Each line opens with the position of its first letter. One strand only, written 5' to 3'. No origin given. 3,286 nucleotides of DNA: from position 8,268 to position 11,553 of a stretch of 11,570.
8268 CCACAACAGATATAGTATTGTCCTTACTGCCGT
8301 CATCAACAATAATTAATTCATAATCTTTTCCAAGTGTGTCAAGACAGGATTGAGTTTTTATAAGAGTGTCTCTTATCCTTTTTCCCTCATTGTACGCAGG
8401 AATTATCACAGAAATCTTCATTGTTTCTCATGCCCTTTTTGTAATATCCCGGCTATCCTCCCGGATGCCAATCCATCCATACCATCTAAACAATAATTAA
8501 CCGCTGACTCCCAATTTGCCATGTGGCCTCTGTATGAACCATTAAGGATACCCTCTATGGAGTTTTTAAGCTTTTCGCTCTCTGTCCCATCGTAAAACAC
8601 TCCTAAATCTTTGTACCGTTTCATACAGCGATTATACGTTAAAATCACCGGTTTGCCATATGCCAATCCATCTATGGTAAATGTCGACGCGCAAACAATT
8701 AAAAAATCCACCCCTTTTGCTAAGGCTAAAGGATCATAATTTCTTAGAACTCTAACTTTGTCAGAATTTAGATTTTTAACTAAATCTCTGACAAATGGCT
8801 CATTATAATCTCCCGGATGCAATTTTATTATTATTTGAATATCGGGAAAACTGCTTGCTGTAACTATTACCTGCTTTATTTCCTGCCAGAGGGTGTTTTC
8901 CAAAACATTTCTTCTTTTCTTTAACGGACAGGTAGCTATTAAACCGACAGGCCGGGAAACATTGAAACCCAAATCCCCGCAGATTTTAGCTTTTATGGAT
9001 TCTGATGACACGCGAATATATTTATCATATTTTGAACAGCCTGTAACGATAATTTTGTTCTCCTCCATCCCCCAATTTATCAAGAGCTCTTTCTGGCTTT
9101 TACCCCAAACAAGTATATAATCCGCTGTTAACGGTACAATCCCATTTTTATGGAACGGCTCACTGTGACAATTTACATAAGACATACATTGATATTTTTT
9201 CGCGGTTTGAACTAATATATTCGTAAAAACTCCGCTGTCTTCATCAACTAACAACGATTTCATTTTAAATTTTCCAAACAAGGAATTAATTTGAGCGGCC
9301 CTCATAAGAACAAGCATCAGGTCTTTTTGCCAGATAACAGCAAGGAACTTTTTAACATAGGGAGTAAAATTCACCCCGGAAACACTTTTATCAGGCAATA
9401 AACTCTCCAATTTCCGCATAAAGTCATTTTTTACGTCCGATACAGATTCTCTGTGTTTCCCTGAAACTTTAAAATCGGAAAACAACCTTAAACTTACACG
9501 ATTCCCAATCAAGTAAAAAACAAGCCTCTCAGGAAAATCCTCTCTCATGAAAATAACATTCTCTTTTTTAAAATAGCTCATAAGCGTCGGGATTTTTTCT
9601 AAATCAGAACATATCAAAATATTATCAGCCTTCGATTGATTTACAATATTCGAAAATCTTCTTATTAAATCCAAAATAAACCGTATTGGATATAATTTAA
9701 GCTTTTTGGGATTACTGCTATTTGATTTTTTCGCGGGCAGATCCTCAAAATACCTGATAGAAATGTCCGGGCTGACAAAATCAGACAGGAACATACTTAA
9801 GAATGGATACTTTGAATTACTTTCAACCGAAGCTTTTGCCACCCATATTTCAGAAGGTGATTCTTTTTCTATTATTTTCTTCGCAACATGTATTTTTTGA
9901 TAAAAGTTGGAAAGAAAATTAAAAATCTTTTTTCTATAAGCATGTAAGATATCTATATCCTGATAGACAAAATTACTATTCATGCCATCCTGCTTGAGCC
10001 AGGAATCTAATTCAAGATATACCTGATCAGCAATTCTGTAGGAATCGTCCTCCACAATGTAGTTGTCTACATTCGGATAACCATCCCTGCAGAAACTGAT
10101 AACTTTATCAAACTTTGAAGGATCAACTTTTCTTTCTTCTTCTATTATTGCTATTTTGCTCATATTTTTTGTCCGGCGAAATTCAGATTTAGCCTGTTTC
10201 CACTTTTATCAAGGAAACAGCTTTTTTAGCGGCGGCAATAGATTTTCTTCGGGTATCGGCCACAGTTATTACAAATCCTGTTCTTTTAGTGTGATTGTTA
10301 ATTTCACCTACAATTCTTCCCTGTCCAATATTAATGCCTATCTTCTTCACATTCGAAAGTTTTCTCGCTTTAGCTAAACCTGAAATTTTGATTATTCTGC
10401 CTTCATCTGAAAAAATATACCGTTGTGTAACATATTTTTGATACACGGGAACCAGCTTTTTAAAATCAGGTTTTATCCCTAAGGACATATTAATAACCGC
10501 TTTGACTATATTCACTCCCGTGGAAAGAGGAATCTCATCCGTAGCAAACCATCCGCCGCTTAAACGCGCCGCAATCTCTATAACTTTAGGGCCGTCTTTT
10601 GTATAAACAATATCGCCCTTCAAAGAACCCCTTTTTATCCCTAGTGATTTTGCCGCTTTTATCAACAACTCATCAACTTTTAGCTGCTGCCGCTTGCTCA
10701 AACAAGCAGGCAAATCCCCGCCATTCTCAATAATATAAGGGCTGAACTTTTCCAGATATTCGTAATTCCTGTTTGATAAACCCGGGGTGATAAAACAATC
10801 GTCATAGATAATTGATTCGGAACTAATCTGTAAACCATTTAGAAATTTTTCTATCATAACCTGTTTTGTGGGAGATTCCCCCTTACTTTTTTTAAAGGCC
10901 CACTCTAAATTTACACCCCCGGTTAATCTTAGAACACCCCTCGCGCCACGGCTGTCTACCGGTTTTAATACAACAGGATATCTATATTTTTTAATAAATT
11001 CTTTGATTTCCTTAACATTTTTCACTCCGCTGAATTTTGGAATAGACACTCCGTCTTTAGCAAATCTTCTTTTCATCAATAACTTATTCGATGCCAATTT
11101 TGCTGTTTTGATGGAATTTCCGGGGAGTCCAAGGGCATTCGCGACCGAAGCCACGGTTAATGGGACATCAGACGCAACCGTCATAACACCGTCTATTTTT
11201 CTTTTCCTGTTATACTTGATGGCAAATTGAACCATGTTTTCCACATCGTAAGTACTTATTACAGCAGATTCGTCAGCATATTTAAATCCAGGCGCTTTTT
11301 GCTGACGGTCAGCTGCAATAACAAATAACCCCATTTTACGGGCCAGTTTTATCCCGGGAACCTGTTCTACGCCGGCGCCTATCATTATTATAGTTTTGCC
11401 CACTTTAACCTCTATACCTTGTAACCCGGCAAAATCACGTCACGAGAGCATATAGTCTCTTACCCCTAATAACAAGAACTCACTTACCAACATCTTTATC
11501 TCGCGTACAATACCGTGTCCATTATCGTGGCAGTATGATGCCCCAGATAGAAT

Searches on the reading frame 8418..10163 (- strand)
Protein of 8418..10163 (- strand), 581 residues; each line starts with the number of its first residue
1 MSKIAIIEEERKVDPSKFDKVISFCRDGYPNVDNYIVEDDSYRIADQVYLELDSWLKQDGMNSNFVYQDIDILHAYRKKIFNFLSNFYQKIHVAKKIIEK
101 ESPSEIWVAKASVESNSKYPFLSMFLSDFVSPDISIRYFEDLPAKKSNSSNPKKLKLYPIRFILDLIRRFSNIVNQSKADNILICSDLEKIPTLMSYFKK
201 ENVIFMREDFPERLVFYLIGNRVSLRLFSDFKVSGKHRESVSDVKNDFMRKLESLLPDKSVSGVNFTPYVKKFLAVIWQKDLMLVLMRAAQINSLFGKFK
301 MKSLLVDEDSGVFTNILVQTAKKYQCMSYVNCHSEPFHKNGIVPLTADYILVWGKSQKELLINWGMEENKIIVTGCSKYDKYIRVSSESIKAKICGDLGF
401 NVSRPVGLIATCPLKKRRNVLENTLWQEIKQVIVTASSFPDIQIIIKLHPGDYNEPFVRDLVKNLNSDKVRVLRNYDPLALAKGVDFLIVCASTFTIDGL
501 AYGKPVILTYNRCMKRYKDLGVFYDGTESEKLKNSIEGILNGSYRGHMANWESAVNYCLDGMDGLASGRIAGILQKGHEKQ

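Call 3: search_protein_families(library=pfam, proteins=[window:8418-10163:-], max_evalue=1)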
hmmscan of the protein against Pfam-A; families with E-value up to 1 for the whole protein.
window:8418-10163:- (581 aa): 2 families
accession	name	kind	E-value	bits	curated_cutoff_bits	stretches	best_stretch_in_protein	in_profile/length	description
PF02350.25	Epimerase_2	-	2e-06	27.4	30.6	1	346-574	122-346/347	UDP-N-acetylglucosamine 2-epimerase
PF05159.20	Capsule_synth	-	0.075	12.9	20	1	439-508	184-260/310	Capsule polysaccharide biosynthesis protein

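Call 7: search_protein_families(library=ncbifam, proteins=[window:8418-10163:-], max_evalue=0.1)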
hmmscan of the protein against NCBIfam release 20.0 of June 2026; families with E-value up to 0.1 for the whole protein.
window:8418-10163:- (581 aa): 4 families
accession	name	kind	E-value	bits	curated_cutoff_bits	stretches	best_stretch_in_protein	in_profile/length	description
NF046086.1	BFO_1060_trans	domain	2.2e-11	43.5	200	2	339-420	97-178/365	BFO_1060 family glycosyltransferase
TIGR04396.2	surf_polysacc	subfamily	2.9e-07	30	125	2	437-580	219-365/427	surface carbohydrate biosynthesis protein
TIGR03568.1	NeuC_NnaA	equivalog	0.004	16.1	235.9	1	352-550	150-347/365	UDP-N-acetylglucosamine 2-epimerase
TIGR00236.1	wecB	equivalog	0.005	16.1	210.15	1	348-553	143-347/366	non-hydrolyzing UDP-N-acetylglucosamine 2-epimerase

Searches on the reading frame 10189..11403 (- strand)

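Call 3: search_protein_families(library=pfam, proteins=[window:10189-11403:-], max_evalue=1)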
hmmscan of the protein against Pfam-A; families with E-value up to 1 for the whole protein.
window:10189-11403:- (404 aa): 15 families
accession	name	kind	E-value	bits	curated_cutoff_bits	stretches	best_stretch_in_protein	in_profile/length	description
PF18603.7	LAL_C2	-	2.3e-16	60.3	29.4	1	328-403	1-77/78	L-amino acid ligase C-terminal domain 2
PF02655.19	ATP-grasp_3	-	7.5e-09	36.3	23.2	1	104-283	1-159/160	ATP-grasp domain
PF18130.6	ATPgrasp_N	-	3.8e-08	34.2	27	1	21-95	4-81/81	ATP-grasp N-terminal domain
PF01071.24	GARS_A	-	4.7e-07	30.3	27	1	106-281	2-189/194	Phosphoribosylglycinamide synthetase, ATP-grasp (A) domain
PF02786.22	CPSase_L_D2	-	9.6e-07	29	19.8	1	122-311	17-207/211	Carbamoyl-phosphate synthase L chain, ATP binding domain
PF21360.3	PylC-like_N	-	5.5e-06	26.9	27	1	14-77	9-74/96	PylC-like, N-terminal domain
PF07478.18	Dala_Dala_lig_C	-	1.7e-05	24.8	24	1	131-275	26-169/204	D-ala D-ala ligase C-terminus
PF14397.11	ATPgrasp_ST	-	2.8e-05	23.9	31.4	1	95-168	10-87/278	Sugar-transfer associated ATP-grasp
PF13535.11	ATP-grasp_4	-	6.4e-05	23.1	27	1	141-289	2-160/160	ATP-grasp domain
PF02955.21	GSH-S_ATP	-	0.00022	21.2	23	1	127-191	18-81/175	Prokaryotic glutathione synthetase, ATP-grasp domain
PF02222.28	ATP-grasp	-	0.00076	19.6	27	1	114-188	3-76/179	ATP-grasp domain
PF08443.16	RimK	-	0.0015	18.6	21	1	104-157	1-56/188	RimK-like ATP-grasp domain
PF14398.11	ATPgrasp_YheCD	-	0.0029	17.3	26.8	1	121-180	29-87/255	YheC/D like ATP-grasp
PF15632.11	ATPgrasp_Ter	-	0.023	14.9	29.1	1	267-312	72-114/131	ATP-grasp in the biosynthetic pathway with Ter operon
PF22088.1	HIT-like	-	0.052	13.6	27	1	137-168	10-41/162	HIT-related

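Call 7: search_protein_families(library=ncbifam, proteins=[window:10189-11403:-], max_evalue=0.1)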
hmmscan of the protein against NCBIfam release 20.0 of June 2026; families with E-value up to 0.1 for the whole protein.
window:10189-11403:- (404 aa): 53 families (the best 25 are shown)
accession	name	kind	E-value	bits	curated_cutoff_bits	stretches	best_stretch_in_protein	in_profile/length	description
NF002563.0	PRK02186.1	subfamily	3.3e-30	105.1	625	1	47-402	51-395/890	argininosuccinate lyase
NF005543.0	PRK07206.1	subfamily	4.2e-22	78.4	302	1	40-384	45-393/416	hypothetical protein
NF041595.1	dap_A_syn_DdaF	equivalog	7.3e-15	54.6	840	1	55-384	67-398/424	dapdiamide A synthase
NF053643.1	Ddl_archaea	equivalog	3.1e-14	52.7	500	1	21-309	18-297/367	putative pseudomurein biosynthesis ATP-grasp protein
NF006766.0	PRK09288.1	equivalog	2.2e-13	49.7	339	1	5-189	15-199/396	formate-dependent phosphoribosylglycinamide formyltransferase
TIGR01205.1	D_ala_D_alaTIGR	subfamily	1.1e-11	44.3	245.65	1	95-272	95-277/318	D-alanine--D-alanine ligase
TIGR01142.1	purT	equivalog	4.4e-11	42.3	502.15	1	21-189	18-186/380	phosphoribosylglycinamide formyltransferase 2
NF010623.0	PRK14016.1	subfamily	5e-11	41.5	877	1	101-190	209-297/871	cyanophycin synthetase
TIGR00877.1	purD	equivalog_domain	7.7e-11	41.4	288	1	43-402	40-411/425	phosphoribosylamine--glycine ligase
NF002378.0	PRK01372.1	subfamily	1.5e-10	40.3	243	1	95-277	89-267/305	D-alanine--D-alanine ligase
TIGR02068.2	cya_phycin_syn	equivalog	4.4e-10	38.2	850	1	100-191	207-297/862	cyanophycin synthetase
NF053745.1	AAntcapLigBacD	equivalog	6.3e-10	38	850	1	56-334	86-382/471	alanine--anticapsin ligase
TIGR00768.1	rimK_fam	subfamily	1.9e-08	34.1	143.4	1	75-281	55-255/276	RimK family alpha-L-glutamate ligase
TIGR03909.1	pyrrolys_PylC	equivalog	2.2e-08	33.2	248.3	1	5-342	2-312/374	3-methylornithine--L-lysine ligase PylC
NF009404.0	PRK12767.1-3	equivalog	8.6e-08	31.4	316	1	27-310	27-309/344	carbamoyl phosphate synthase-like protein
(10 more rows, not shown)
